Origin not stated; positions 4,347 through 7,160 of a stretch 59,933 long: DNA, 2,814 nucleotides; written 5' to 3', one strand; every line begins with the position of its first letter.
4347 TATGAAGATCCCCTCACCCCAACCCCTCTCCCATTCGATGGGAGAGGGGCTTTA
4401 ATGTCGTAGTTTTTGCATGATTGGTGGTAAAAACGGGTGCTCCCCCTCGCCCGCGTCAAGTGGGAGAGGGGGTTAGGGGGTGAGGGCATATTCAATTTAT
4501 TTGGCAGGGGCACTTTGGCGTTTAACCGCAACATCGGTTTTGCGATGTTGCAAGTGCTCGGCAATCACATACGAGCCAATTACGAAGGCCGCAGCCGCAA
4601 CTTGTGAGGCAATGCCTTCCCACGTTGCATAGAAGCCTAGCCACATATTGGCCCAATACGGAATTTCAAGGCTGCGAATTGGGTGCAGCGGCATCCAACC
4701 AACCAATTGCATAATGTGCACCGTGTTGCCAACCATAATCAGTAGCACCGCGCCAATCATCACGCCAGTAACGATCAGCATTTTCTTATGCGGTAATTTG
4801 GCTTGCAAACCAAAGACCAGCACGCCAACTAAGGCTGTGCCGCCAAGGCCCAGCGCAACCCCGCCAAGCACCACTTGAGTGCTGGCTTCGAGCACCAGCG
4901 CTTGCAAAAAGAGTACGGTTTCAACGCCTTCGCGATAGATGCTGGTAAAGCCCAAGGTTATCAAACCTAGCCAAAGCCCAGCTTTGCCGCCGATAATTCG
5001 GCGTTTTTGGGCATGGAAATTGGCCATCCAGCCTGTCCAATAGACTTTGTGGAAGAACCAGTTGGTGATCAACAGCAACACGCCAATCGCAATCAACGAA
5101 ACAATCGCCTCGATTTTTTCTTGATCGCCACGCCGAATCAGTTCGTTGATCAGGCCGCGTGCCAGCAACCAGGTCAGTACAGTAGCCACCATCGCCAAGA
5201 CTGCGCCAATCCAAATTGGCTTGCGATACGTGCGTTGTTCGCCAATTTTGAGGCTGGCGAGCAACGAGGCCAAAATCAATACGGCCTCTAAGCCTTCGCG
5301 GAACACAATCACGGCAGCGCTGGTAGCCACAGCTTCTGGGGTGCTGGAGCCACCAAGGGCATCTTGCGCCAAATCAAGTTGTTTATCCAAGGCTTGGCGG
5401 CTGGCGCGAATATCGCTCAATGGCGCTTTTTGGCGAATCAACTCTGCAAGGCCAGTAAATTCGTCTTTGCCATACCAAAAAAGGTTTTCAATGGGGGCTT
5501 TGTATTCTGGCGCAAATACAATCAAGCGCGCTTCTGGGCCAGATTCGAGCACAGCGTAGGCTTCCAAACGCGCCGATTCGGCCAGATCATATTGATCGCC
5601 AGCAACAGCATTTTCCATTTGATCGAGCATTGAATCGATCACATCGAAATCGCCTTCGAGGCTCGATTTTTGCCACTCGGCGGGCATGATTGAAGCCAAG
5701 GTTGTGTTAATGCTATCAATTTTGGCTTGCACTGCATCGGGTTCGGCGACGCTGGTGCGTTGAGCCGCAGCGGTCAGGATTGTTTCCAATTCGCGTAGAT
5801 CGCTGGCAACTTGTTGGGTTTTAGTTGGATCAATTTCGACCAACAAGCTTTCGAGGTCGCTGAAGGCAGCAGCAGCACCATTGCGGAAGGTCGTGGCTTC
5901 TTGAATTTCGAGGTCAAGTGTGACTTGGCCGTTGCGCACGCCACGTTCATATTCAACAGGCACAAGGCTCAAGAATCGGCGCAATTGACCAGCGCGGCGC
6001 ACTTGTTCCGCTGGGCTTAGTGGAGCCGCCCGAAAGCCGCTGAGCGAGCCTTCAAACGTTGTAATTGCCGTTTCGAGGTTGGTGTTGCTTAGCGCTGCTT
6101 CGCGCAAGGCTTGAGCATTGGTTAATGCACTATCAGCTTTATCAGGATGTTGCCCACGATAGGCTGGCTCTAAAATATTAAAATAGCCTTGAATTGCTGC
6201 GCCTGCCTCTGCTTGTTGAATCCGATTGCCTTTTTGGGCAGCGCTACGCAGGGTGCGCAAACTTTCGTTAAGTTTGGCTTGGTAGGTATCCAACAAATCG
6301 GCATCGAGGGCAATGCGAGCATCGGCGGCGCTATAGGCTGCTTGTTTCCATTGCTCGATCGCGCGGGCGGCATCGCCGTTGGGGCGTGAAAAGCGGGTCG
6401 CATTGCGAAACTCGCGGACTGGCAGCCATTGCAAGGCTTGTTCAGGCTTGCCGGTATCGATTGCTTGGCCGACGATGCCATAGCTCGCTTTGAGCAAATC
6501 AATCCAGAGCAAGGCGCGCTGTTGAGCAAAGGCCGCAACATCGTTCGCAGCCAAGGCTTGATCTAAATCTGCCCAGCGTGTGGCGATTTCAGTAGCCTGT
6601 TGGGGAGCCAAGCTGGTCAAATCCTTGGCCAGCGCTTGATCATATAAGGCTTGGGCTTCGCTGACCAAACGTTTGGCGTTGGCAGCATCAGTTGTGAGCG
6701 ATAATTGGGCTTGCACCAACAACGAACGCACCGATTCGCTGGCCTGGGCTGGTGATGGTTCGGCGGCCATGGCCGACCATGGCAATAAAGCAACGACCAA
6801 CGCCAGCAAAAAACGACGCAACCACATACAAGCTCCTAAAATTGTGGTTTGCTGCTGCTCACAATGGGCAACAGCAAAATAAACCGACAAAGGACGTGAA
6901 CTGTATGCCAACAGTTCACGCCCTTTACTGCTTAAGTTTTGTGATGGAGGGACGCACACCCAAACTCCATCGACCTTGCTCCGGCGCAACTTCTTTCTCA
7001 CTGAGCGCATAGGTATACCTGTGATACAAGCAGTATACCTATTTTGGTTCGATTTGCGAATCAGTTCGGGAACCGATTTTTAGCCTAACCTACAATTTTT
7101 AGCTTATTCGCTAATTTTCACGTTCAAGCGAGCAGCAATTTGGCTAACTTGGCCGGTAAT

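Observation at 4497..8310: Iron-uptake module: FTR1 permease fused to a ~540-aa secreted helical domain, imelysin-like lipoprotein partner, and candidate Fur-like and DtxR-like operators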

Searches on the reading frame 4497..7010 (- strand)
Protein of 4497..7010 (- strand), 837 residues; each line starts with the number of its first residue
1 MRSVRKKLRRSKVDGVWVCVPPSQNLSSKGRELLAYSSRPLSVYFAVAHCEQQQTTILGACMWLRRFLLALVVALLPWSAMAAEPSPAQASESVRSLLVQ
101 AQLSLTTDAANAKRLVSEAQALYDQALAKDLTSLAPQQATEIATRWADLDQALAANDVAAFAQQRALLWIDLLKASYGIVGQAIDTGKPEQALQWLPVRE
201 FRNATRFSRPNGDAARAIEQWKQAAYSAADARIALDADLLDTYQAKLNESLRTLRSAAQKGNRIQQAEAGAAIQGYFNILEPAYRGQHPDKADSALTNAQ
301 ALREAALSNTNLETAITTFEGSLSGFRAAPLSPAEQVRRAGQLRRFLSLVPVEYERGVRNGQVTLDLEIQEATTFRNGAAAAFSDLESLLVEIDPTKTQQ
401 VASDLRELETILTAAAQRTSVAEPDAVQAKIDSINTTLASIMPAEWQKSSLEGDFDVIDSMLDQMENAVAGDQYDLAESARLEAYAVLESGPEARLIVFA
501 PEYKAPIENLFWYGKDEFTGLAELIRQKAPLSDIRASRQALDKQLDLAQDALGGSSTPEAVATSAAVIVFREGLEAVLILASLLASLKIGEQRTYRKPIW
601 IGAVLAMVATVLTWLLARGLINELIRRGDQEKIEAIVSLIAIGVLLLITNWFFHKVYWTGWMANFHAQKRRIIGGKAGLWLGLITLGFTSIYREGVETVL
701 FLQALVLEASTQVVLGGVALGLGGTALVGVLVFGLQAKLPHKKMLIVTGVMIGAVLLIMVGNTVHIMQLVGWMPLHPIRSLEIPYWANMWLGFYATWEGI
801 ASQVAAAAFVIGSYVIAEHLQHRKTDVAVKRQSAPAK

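Call 5: search_protein_families(library=pfam, proteins=[window:4497-7010:-], max_evalue=0.01)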
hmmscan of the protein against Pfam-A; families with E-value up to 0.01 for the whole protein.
window:4497-7010:- (837 aa): 1 family
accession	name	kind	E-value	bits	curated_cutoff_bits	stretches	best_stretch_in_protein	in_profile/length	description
PF03239.20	FTR1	-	8.3e-18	65.1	25.3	1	564-760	3-205/284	Iron permease FTR1 family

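Call 8: find_homologous_proteins(query=window:4497-6827:-)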
Query window:4497-6827:- (776 aa): 892 proteins with E <= 0.001 among 8000 candidates; the best 120 are listed.
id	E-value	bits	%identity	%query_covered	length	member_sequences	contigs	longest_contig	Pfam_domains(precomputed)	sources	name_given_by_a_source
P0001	0.0e+0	1538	92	100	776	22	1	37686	PF03239.21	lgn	-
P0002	1.0e-290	985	64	95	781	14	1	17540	PF03239.21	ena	-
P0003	6.8e-288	975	62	99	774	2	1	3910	PF03239.21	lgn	-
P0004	1.0e-282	958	62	100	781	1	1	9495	PF03239.21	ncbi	-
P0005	5.3e-276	936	60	98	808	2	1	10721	PF03239.21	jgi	jgi:high-affinity iron transporter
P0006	2.3e-275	934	62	98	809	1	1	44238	PF03239.21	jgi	jgi:high-affinity iron transporter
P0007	7.7e-275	932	61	97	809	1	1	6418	PF03239.21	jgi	jgi:high-affinity iron transporter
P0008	1.7e-274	931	60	97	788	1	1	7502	PF03239.21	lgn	-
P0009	4.0e-274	930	58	100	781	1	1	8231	PF03239.21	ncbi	-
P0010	8.6e-274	929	62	97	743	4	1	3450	PF03239.21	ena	-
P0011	9.9e-273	925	60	96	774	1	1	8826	PF03239.21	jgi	jgi:high-affinity iron transporter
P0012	2.4e-272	924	60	96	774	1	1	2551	PF03239.21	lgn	-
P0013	4.7e-272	923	61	94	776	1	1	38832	PF03239.21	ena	-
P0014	5.5e-272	923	61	97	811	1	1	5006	PF03239.21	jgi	jgi:high-affinity iron transporter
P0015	2.3e-271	921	60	96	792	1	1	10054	PF03239.21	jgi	jgi:high-affinity iron transporter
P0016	2.7e-271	920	60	96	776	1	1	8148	PF03239.21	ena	-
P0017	3.7e-271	920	60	96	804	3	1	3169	PF03239.21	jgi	jgi:high-affinity iron transporter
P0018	1.6e-270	918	60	94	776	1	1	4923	PF03239.21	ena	-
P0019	1.7e-270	918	60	94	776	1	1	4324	PF03239.21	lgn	-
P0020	1.8e-270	918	60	96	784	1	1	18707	PF03239.21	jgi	jgi:high-affinity iron transporter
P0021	1.8e-270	918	60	96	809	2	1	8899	PF03239.21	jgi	jgi:high-affinity iron transporter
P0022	7.8e-267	906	59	98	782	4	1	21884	PF03239.21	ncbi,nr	ncbi:MAG TPA: FTR1 family protein [Roseiflexaceae bacterium]|nr:FTR1 family protein [Roseiflexaceae 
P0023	1.3e-266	905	60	94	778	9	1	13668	PF03239.21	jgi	jgi:high-affinity iron transporter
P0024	1.4e-266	905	60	95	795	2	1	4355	PF03239.21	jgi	jgi:high-affinity iron transporter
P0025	2.4e-266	904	59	94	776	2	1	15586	PF03239.21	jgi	jgi:high-affinity iron transporter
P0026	4.2e-266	903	59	96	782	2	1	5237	PF03239.21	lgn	-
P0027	1.8e-265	901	59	99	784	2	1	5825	PF03239.21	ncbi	ncbi:MAG TPA: FTR1 family protein [Herpetosiphonaceae bacterium]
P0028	4.0e-265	900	60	97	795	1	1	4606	PF03239.21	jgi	jgi:high-affinity iron transporter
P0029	5.4e-265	900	60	95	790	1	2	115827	PF03239.21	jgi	jgi:high-affinity iron transporter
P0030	1.4e-263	895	60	95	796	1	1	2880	PF03239.21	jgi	jgi:high-affinity iron transporter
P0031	1.5e-263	895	60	97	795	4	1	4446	PF03239.21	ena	-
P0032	1.1e-262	892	57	99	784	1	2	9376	PF03239.21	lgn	-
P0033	1.4e-262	892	60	94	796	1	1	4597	PF03239.21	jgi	jgi:high-affinity iron transporter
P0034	2.0e-262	891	59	98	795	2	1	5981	PF03239.21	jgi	jgi:high-affinity iron transporter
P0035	5.3e-262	890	59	98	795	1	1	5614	PF03239.21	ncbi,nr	ncbi:MAG TPA: FTR1 family protein [Roseiflexaceae bacterium]|nr:FTR1 family protein [Roseiflexaceae 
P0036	5.4e-262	890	58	98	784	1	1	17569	PF03239.21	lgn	-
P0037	3.1e-261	887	57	99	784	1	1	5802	PF03239.21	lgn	-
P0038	3.5e-261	887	57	99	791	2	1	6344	PF03239.21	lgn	-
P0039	5.0e-261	886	56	99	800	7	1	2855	PF03239.21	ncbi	-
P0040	2.3e-260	884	60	97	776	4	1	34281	PF03239.21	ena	-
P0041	3.3e-260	884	57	97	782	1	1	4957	PF03239.21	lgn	-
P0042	6.1e-260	883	59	96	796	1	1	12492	PF03239.21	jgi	jgi:high-affinity iron transporter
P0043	1.4e-259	882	57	97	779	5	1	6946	PF03239.21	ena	-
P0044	1.5e-259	882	59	97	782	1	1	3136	PF03239.21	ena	-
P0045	6.6e-259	879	59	95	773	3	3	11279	PF03239.21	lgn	-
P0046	2.6e-258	878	56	97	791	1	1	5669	PF03239.21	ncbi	-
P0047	2.7e-258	877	56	96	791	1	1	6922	PF03239.21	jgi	-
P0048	3.3e-258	877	56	98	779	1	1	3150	PF03239.21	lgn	-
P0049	4.5e-258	877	56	98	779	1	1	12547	PF03239.21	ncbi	-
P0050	7.1e-258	876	59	97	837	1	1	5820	PF03239.21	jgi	jgi:high-affinity iron transporter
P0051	2.6e-257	874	56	98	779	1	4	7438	PF03239.21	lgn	-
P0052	1.0e-256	872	56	99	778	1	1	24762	PF03239.21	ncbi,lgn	-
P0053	3.3e-256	871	57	99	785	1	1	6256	PF03239.21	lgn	-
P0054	5.9e-256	870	57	96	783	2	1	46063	PF03239.21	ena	-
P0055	1.8e-255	868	55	98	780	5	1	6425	PF03239.21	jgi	jgi:high-affinity iron transporter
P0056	3.4e-255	867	57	99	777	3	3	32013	PF03239.21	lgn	-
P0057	1.2e-254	865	56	97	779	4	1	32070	PF03239.21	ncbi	-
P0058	1.8e-254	865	58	94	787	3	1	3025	PF03239.21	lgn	-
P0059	2.7e-254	864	56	99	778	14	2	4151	PF03239.21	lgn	-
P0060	1.7e-253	862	58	91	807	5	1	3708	PF03239.21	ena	-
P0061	3.1e-253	861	58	96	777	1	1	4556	PF03239.21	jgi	jgi:high-affinity iron transporter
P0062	4.5e-253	860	56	99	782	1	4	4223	PF03239.21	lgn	-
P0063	4.8e-253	860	57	97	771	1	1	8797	PF03239.21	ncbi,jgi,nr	ncbi:MAG: FTR1 family protein [Chloroflexaceae bacterium]|jgi:high-affinity iron transporter|nr:FTR1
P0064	1.1e-252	859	56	99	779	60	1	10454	PF03239.21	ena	-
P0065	2.1e-251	855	58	95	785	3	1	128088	PF03239.21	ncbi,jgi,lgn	jgi:high-affinity iron transporter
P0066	2.9e-251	854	57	98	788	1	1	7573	PF03239.21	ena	-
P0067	4.5e-251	854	56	94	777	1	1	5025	PF03239.21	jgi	jgi:high-affinity iron transporter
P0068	9.2e-251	853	54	98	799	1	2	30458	PF03239.21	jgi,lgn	jgi:high-affinity iron transporter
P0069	1.1e-250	852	55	99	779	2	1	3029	PF03239.21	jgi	jgi:high-affinity iron transporter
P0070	1.4e-250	852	56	99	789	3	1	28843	PF03239.21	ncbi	-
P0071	1.5e-250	852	57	97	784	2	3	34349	PF03239.21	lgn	-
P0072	1.5e-250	852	58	98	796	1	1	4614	PF03239.21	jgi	jgi:high-affinity iron transporter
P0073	1.5e-250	852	55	98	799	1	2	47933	PF03239.21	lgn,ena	-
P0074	1.5e-250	852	58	94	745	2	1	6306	PF03239.21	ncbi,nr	ncbi:MAG: FTR1 family protein, partial [Chloroflexi bacterium]|nr:FTR1 family protein [Chloroflexota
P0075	2.1e-250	851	57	96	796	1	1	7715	PF03239.21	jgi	jgi:high-affinity iron transporter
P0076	2.8e-250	851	56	99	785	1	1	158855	PF03239.21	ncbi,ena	-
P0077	2.9e-250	851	57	95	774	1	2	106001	PF03239.21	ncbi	ncbi:MAG: FTR1 family protein [Chloroflexi bacterium OHK40]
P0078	3.4e-250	851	56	95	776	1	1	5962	PF03239.21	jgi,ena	-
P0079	6.8e-250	850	56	97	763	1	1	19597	PF03239.21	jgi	jgi:high-affinity iron transporter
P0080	7.5e-250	850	56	98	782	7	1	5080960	PF03239.21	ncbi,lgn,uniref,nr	ncbi:FTR1 family protein [Roseiflexus sp.]|uniref:FTR1 family iron permease n=1 Tax=Roseiflexus sp. 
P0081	8.5e-250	849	57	98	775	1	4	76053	PF03239.21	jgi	jgi:high-affinity iron transporter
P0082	1.5e-249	849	56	96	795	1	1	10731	PF03239.21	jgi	jgi:high-affinity iron transporter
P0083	2.0e-249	848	55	97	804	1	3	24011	PF03239.21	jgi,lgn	jgi:high-affinity iron transporter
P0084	3.3e-249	847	57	98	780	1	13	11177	PF03239.21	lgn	-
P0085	3.5e-249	847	56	98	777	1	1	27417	PF03239.21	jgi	jgi:high-affinity iron transporter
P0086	4.3e-249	847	55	99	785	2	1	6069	PF03239.21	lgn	-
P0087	4.3e-249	847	56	99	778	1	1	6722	PF03239.21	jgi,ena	-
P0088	4.7e-249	847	56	99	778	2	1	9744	PF03239.21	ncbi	-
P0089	4.8e-249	847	57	95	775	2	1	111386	PF03239.21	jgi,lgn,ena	-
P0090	5.4e-249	847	56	99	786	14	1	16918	PF03239.21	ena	-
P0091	7.2e-249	846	57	96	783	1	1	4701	PF03239.21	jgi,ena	-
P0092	9.6e-249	846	56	99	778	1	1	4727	PF03239.21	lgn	-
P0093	9.7e-249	846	54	99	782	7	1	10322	PF03239.21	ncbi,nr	ncbi:MAG: FTR1 family protein [Roseiflexus sp.]|nr:FTR1 family protein [Roseiflexus sp.]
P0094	1.1e-248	846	56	98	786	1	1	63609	PF03239.21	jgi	jgi:high-affinity iron transporter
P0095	1.3e-248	845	59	87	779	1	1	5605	PF03239.21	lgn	-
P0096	1.8e-248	845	56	99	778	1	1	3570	PF03239.21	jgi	-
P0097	2.3e-248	845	56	97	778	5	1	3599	PF03239.21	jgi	jgi:high-affinity iron transporter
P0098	5.2e-248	843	57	96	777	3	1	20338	PF03239.21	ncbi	-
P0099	5.8e-248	843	56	97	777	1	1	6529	PF03239.21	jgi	jgi:high-affinity iron transporter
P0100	6.7e-248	843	56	99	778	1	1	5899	PF03239.21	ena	-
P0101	1.0e-247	843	56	94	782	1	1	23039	PF03239.21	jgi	jgi:high-affinity iron transporter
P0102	1.3e-247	842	57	95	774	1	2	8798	PF03239.21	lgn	-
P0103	1.4e-247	842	55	99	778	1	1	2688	PF03239.21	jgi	-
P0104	3.0e-247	841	54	97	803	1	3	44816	PF03239.21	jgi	jgi:high-affinity iron transporter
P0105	9.7e-247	839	55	99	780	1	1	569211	PF03239.21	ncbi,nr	ncbi:MAG: FTR1 family protein [Ardenticatenaceae bacterium]|nr:FTR1 family protein [Ardenticatenacea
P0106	1.0e-246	839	56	97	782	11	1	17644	PF03239.21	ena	-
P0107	1.6e-246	839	55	98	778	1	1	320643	PF03239.21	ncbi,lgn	-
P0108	1.6e-246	839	55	99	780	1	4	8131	PF03239.21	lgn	-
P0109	1.8e-246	838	55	98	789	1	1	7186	PF03239.21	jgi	jgi:high-affinity iron transporter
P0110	2.3e-246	838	54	98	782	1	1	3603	PF03239.21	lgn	-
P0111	2.6e-246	838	56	98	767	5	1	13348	PF03239.21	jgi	jgi:high-affinity iron transporter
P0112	2.9e-246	838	56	98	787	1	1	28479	PF03239.21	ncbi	ncbi:FTR1 family protein [soil metagenome]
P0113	4.3e-246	837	55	100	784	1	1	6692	PF03239.21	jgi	-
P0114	4.5e-246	837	55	98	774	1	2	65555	PF03239.21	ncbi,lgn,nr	ncbi:MAG: FTR1 family protein [Anaerolineales bacterium]|nr:FTR1 family protein [Anaerolineales bact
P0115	4.7e-246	837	55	98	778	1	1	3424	PF03239.21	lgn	-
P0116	4.7e-246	837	55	95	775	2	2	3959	PF03239.21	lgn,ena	-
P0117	4.7e-246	837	55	100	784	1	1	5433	PF03239.21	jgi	-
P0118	5.0e-246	837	55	98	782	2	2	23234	PF03239.21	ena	-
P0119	5.5e-246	837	54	98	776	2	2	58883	PF03239.21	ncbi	-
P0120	1.7e-245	835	55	97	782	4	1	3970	PF03239.21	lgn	-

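Call 9: search_protein_families(library=ncbifam, proteins=[window:4497-6827:-], max_evalue=1)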
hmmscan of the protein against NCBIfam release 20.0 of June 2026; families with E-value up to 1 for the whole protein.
window:4497-6827:- (776 aa): 2 families
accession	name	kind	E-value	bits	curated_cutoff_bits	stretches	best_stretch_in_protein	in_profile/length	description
TIGR00145.1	TIGR00145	subfamily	5.5e-27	95.1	303.8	1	503-713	6-212/282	EfeU/Ftr1 family ferrous iron transporter subunit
NF041756.1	EfeU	equivalog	1.6e-19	70.5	255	1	506-716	2-207/257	iron uptake transporter permease EfeU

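Call 10: search_solved_structures(query=window:4497-6827:-, max_evalue=10)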
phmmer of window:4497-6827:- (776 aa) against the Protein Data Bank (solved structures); distinct sequences matched with E-value up to 10: 0.
